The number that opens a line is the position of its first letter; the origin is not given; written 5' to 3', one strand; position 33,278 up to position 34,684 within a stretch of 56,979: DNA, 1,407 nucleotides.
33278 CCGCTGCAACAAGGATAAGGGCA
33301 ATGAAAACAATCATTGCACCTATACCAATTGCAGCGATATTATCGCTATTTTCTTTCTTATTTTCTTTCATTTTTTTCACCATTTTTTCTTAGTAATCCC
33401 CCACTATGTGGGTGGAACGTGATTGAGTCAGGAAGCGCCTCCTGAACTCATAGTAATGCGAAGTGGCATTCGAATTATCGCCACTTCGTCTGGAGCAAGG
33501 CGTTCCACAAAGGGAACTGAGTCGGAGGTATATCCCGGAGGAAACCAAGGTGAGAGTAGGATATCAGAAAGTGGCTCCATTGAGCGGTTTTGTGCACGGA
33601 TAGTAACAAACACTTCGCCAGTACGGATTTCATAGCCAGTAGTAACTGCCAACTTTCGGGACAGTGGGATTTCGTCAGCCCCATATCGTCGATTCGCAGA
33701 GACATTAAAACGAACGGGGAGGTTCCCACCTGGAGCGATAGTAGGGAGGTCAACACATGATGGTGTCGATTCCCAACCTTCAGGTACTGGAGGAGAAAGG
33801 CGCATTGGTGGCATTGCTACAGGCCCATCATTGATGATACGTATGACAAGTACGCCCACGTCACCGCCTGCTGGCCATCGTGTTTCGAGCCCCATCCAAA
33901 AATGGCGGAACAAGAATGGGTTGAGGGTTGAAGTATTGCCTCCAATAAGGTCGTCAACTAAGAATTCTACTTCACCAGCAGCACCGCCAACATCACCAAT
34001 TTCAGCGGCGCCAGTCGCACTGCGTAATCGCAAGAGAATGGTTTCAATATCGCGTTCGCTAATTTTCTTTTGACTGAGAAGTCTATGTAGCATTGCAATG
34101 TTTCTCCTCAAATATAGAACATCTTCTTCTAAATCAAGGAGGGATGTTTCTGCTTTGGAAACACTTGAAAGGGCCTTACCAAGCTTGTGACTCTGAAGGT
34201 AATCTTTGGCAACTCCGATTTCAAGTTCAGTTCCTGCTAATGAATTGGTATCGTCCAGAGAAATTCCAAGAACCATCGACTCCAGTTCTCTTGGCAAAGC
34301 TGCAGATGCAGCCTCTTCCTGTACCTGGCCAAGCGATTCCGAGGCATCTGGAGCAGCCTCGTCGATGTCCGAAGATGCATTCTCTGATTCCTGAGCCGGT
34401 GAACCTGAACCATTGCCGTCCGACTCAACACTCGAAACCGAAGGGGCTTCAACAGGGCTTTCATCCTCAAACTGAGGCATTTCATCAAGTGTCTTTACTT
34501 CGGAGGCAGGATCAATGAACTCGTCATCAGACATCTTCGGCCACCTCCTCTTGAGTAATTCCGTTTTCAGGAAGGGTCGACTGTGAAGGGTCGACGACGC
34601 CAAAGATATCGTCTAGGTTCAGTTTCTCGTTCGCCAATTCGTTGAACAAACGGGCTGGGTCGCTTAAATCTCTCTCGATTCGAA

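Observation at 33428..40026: Uncharacterised three-gene module joined to the 5' side of the archaellum operon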

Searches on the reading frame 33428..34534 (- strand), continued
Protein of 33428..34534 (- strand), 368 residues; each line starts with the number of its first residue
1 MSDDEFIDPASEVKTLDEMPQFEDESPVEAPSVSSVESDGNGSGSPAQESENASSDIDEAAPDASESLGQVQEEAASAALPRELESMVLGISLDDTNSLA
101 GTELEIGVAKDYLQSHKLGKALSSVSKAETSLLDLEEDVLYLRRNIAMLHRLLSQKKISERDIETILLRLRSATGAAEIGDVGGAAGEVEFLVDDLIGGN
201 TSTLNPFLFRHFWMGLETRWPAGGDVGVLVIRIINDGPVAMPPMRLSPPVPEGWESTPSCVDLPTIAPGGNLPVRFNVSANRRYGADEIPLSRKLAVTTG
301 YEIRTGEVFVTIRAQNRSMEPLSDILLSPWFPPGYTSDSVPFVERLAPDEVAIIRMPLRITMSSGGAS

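Call 62: find_encoding_contigs(protein=P0316, flank=10000, max_places=1)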
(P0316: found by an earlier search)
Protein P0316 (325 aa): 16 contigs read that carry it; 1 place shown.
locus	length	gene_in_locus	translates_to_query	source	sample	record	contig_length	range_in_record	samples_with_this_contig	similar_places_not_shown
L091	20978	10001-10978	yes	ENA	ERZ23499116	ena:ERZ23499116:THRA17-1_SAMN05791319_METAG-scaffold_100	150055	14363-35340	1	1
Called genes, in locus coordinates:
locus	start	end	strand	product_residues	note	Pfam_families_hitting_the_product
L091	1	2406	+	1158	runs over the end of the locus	PF07705:CARDB, PF22352:K319L-like_PKD (faint), PF16403:Bact_surface_Ig-like (faint), PF00801:PKD (weak), PF18911:PKD_4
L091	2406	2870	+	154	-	-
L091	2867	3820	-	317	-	PF01613:Flavin_Reduct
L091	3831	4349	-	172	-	PF25084:LbH_EIF2B (faint), PF25087:GMPPB_C (faint), PF00132:Hexapep, PF14602:Hexapep_2 (weak)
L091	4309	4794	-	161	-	PF00578:AhpC-TSA, PF08534:Redoxin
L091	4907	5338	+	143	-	-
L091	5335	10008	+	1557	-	PF22544:HYDIN_VesB_CFA65-like_Ig (faint), PF22067:Cep192_D3 (faint)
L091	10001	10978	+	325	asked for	-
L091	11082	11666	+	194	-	PF01917:Flagellin_arch-type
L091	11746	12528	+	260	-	-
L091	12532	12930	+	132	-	-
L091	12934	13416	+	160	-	PF01917:Flagellin_arch-type (weak)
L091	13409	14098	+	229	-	PF06745:ATPase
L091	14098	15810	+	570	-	PF00437:T2SSE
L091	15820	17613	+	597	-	PF00482:T2SSF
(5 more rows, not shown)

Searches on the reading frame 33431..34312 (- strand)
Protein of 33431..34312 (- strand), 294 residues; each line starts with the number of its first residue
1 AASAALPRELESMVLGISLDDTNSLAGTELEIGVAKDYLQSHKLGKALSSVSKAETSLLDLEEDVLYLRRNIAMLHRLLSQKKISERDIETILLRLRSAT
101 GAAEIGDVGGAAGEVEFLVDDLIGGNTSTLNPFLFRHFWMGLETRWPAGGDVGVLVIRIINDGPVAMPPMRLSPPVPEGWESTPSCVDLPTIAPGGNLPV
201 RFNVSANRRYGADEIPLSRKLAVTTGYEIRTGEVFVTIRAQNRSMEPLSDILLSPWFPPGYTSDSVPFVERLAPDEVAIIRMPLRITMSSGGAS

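Call 58: predict_structure(alignment_id=A4)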
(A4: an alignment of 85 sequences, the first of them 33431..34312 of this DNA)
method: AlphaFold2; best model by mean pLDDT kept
length: 294 residues; sequences in the alignment: 85
mean_pLDDT: 82.3   pTM: 0.71
mean pLDDT of the five models: 82.3, 82.0, 81.3, 79.8, 78.9
residues with pLDDT >= 90: 100; 70-90: 148; 50-70: 19; < 50: 27
segments of 3 or more residues with pLDDT < 50: 1-22, 290-294
pLDDT, mean of each block of 10 residues (from residue 1): 48 45 68 89 91 87 87 84 80 88 86 87 68 87 82 91 88 88 92 93 81 70 92 91 92 89 89 94 79 35
secondary structure, 60 per line:
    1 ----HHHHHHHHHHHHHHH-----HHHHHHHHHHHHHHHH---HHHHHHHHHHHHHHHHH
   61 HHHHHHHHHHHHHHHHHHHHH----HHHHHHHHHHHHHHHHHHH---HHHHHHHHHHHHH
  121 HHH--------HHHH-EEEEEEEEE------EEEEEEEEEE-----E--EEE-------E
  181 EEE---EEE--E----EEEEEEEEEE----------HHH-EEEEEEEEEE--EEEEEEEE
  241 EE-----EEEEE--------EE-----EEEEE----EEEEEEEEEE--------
elements in order: H5-19 H25-40 H44-81 H86-104 H108-123 H132-135 E137-145 E152-161 E170-172 E180-183 E187-189 E197-206 E221-230 E233-242 E248-252 E268-272 E277-286

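Call 63: fold_search(model_id=the predicted structure, library=pdb)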
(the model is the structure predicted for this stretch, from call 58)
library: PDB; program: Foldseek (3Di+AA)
matches with E <= 10: 1000; with E <= 0.001: 5
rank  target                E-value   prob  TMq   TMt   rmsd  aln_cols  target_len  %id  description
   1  1nug_B                5.9e-04  0.97  0.20  0.09  16.8       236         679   11  Role of Calcium Ions in the Activation and Activity of the Transglutaminase 3 Enzyme (2 calciums, 1 Mg, inactive form) (released 2003-04-22)
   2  7sqc_F1               6.6e-04  0.96  0.16  0.11  21.5       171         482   15  Ciliary C1 central pair apparatus isolated from Chlamydomonas reinhardtii (released 2022-04-13)
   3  8tr9                  6.6e-04  0.89  0.17  0.09  17.9       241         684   12  Cryo-EM structure of transglutaminase 2 bound to GDP (released 2024-07-31)
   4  8bl3                  7.8e-04  0.97  0.14  0.26  16.0       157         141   14  De novo single-chain immunoglobulin dimer scIg12 (released 2023-10-04)
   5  1l9m_B                9.3e-04  0.95  0.19  0.09  17.0       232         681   12  Three-dimensional structure of the human transglutaminase 3 enzyme: binding of calcium ions change structure for activ (released 2002-05-29)
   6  7sqc_F0               1.4e-03  0.94  0.16  0.15  21.2       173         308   15  Ciliary C1 central pair apparatus isolated from Chlamydomonas reinhardtii (released 2022-04-13)
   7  1ex0_B                1.6e-03  0.96  0.19  0.09  18.8       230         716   12  HUMAN FACTOR XIII, MUTANT W279F ZYMOGEN (released 2003-12-23)
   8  8oxw_A                1.7e-03  0.91  0.19  0.09  17.3       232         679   11  Transglutaminase 3 in complex with DH patient-derived Fab DH63-B02 (released 2023-10-18)
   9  9ijj_E                2.0e-03  0.91  0.15  0.10  19.1       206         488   12  In situ structure of the central apparatus in mouse sperm axoneme. (released 2025-06-04)
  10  2q3z_A                2.2e-03  0.85  0.19  0.10  19.6       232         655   13  Transglutaminase 2 undergoes large conformational change upon activation (released 2007-10-23)
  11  7u0q_B                2.2e-03  0.28  0.12  0.04  20.4       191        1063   10  SARS-Cov2 S protein structure in complex with neutralizing monoclonal antibody 002-02 (released 2023-03-01)
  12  1l9m_A                2.6e-03  0.90  0.19  0.09  17.8       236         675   11  Three-dimensional structure of the human transglutaminase 3 enzyme: binding of calcium ions change structure for activ (released 2002-05-29)
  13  1evu_B                2.8e-03  0.95  0.20  0.09  17.9       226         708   14  HUMAN FACTOR XIII WITH CALCIUM BOUND IN THE ION SITE (released 2000-05-10)
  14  8oxv_A                2.8e-03  0.89  0.19  0.09  17.4       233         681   10  Transglutaminase 3 zymogen in complex with DH patient-derived Fab DH63-B02 (released 2023-10-18)
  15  1l9n_A                2.9e-03  0.89  0.19  0.09  17.2       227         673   14  Three-dimensional structure of the human transglutaminase 3 enzyme: binding of calcium ions change structure for activ (released 2002-05-29)
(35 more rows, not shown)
